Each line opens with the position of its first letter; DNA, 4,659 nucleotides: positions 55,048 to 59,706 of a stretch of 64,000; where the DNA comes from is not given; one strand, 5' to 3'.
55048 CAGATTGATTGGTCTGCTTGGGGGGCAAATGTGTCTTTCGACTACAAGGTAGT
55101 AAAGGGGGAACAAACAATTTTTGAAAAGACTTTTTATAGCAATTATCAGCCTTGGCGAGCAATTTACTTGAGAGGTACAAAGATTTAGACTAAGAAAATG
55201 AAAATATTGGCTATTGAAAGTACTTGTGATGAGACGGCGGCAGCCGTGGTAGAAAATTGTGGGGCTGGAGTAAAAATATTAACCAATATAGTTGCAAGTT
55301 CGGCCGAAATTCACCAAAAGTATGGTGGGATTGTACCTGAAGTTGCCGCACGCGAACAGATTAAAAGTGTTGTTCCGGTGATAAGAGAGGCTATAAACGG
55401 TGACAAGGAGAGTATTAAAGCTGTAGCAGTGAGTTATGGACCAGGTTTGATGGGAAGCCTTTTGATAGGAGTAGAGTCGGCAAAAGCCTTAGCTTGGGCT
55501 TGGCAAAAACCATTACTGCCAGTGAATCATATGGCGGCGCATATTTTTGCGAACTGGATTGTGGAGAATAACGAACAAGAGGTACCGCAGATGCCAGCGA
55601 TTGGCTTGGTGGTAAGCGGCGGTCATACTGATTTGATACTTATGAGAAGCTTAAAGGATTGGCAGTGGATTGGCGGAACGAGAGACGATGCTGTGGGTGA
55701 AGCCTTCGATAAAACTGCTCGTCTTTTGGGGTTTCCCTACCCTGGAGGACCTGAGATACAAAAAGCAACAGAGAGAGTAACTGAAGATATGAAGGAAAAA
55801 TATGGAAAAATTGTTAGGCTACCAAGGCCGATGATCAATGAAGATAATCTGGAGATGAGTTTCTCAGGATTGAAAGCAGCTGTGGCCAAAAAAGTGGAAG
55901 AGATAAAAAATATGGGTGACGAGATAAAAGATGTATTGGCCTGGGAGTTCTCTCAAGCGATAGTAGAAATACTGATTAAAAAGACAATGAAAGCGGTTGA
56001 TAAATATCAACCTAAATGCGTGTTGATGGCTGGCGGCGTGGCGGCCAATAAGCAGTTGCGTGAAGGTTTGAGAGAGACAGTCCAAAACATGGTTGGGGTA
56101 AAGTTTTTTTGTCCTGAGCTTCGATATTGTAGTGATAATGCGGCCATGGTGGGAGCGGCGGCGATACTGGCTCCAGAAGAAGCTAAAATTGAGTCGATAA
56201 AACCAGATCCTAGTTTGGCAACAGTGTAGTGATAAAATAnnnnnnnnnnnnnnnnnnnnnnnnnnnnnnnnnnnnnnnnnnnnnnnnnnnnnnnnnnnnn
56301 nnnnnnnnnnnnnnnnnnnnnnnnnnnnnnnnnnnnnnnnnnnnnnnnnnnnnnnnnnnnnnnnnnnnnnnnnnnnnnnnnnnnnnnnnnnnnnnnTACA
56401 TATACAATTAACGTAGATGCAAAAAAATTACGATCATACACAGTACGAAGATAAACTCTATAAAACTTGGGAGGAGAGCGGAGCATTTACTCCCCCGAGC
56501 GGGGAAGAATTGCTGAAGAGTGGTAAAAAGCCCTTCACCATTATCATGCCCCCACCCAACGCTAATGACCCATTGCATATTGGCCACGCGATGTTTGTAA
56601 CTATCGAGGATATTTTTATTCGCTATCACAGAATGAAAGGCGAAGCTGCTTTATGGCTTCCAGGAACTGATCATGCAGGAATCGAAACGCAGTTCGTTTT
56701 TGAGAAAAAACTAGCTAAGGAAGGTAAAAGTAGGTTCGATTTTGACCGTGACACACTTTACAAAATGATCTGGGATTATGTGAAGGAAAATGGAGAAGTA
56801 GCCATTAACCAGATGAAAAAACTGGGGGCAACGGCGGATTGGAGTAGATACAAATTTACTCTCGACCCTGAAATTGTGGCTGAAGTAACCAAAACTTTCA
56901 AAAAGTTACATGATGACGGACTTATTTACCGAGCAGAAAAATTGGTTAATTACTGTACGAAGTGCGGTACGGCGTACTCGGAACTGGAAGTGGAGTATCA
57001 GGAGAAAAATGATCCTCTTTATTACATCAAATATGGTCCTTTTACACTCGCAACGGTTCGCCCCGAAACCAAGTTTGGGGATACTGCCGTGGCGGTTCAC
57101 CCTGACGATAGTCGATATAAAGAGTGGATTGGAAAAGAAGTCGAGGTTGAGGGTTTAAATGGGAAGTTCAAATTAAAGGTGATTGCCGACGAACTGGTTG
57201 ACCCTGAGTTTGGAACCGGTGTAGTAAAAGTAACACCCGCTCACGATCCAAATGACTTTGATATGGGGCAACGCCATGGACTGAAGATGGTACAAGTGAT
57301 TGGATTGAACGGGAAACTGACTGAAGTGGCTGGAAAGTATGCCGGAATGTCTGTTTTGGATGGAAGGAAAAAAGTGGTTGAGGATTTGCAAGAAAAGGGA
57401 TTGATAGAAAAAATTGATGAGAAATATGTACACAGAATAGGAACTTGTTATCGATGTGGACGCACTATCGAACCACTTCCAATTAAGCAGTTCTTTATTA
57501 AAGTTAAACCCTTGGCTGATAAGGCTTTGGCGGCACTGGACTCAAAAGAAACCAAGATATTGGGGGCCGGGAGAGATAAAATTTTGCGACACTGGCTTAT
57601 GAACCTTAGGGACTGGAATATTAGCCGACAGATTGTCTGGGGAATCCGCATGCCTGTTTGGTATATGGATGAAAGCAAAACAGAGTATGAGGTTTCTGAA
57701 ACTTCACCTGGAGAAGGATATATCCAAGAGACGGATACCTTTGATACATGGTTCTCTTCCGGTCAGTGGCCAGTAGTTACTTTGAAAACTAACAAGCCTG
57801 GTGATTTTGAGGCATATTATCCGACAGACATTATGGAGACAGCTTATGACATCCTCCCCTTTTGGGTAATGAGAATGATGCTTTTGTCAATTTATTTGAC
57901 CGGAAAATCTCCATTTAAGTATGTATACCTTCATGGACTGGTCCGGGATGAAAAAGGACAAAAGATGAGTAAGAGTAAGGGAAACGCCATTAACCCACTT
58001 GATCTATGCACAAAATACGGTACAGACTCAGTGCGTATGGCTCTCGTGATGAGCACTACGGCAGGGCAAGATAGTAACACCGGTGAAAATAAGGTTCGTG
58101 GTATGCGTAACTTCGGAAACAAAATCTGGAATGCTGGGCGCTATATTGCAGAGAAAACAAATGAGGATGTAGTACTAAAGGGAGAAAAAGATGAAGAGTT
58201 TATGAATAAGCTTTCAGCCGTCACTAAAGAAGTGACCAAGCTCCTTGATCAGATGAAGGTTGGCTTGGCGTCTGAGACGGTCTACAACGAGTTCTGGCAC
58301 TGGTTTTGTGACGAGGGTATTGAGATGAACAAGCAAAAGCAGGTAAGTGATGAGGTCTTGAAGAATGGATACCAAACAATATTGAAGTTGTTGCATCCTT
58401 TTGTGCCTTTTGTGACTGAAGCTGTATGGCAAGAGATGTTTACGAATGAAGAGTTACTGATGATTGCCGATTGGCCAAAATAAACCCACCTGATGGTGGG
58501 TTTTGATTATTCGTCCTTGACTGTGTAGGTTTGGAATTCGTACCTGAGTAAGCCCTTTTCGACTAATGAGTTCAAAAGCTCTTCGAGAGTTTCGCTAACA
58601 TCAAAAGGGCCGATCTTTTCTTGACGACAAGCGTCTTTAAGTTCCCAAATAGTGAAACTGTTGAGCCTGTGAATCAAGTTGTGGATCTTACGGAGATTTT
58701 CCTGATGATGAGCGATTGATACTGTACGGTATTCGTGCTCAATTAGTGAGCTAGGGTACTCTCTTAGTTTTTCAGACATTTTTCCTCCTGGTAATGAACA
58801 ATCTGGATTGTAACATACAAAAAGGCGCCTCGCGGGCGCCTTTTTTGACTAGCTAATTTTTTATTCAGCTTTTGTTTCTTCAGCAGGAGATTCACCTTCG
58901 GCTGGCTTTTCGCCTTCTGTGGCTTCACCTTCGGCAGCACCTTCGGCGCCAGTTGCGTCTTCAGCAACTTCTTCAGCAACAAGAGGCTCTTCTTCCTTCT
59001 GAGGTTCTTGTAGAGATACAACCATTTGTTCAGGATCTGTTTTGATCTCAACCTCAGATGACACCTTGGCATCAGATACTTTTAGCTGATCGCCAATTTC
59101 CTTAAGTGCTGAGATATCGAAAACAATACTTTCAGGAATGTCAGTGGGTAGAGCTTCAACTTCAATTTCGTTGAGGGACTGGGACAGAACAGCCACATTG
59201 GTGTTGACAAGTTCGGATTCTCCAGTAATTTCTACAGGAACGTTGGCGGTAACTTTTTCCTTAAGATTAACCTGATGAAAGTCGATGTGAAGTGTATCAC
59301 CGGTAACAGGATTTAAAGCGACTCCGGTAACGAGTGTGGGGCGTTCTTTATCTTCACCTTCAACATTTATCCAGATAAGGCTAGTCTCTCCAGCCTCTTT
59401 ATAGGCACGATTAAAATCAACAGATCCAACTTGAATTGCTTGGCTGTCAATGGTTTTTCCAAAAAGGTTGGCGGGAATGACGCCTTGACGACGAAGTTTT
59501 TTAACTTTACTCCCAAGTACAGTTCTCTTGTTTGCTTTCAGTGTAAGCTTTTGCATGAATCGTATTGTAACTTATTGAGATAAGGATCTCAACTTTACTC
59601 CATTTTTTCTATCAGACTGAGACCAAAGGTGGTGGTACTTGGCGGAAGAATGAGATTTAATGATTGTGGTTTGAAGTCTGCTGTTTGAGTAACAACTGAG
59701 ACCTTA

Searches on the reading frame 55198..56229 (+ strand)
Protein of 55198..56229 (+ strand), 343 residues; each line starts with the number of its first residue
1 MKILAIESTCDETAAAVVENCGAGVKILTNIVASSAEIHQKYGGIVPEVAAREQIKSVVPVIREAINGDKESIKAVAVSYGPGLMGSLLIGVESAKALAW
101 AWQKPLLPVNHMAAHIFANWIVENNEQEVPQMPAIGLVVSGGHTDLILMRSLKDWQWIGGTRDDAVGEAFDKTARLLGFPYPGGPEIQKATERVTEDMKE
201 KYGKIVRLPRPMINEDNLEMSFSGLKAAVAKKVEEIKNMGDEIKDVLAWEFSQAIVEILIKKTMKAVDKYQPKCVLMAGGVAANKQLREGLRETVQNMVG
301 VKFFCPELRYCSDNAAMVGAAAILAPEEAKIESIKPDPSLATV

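Call 21: search_protein_families(library=pfam, proteins=[window:55198-56229:+], max_evalue=0.001)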
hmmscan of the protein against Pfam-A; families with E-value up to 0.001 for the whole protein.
window:55198-56229:+ (343 aa): 4 families
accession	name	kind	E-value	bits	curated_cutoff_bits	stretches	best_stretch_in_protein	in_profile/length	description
PF00814.31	TsaD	-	9e-81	271.9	24.8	1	26-319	1-263/264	tRNA N6-adenosine threonylcarbamoyltransferase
PF22521.2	HypF_C_2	-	1.6e-06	28.5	27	1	226-313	150-234/241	Carbamoyltransferase, Kae1-like Domain, second subdomain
PF09330.16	Lact-deh-memb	-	0.00029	20.8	25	1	193-306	35-146/290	D-lactate dehydrogenase, membrane binding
PF00480.26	ROK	-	0.00049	20.1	22.9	1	244-324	207-291/294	ROK family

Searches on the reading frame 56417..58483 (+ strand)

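Call 21: search_protein_families(library=pfam, proteins=[window:56417-58483:+], max_evalue=0.001)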
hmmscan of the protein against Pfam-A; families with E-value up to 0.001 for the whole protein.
window:56417-58483:+ (688 aa): 4 families
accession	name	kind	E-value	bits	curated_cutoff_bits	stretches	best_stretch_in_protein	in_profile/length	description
PF00133.28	tRNA-synt_1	-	5.9e-119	397.9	22.7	2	14-428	2-259/414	tRNA synthetases class I (I, L, M and V)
PF09334.17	tRNA-synt_1g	-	1e-24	87.5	20.1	2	344-559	169-370/391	tRNA synthetases class I (M)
PF08264.19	Anticodon_1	-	1.8e-21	77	25.1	1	592-688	1-106/148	Anticodon-binding domain of tRNA ligase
PF13603.12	tRNA-synt_1_2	-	1.1e-05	25.5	25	1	253-301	98-146/185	Leucyl-tRNA synthetase, editing domain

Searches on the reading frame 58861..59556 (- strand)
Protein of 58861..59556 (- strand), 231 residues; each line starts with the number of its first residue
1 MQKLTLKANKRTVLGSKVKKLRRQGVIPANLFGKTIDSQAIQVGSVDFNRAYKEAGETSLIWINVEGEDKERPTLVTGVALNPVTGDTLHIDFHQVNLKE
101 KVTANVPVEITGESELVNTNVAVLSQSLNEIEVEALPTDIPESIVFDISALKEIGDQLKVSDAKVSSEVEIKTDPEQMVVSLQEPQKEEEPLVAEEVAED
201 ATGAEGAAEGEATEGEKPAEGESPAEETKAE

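Call 21: search_protein_families(library=pfam, proteins=[window:58861-59556:-], max_evalue=0.001)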
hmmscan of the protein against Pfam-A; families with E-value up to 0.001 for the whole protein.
window:58861-59556:- (231 aa): 2 families
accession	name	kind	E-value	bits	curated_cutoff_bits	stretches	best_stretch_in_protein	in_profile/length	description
PF14693.11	Ribosomal_TL5_C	-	1.2e-21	77.3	27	1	101-186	1-84/84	Ribosomal protein TL5, C-terminal domain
PF01386.24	Ribosomal_L25p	-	1e-17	64.8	23.6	1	6-93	1-82/82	Ribosomal L25p family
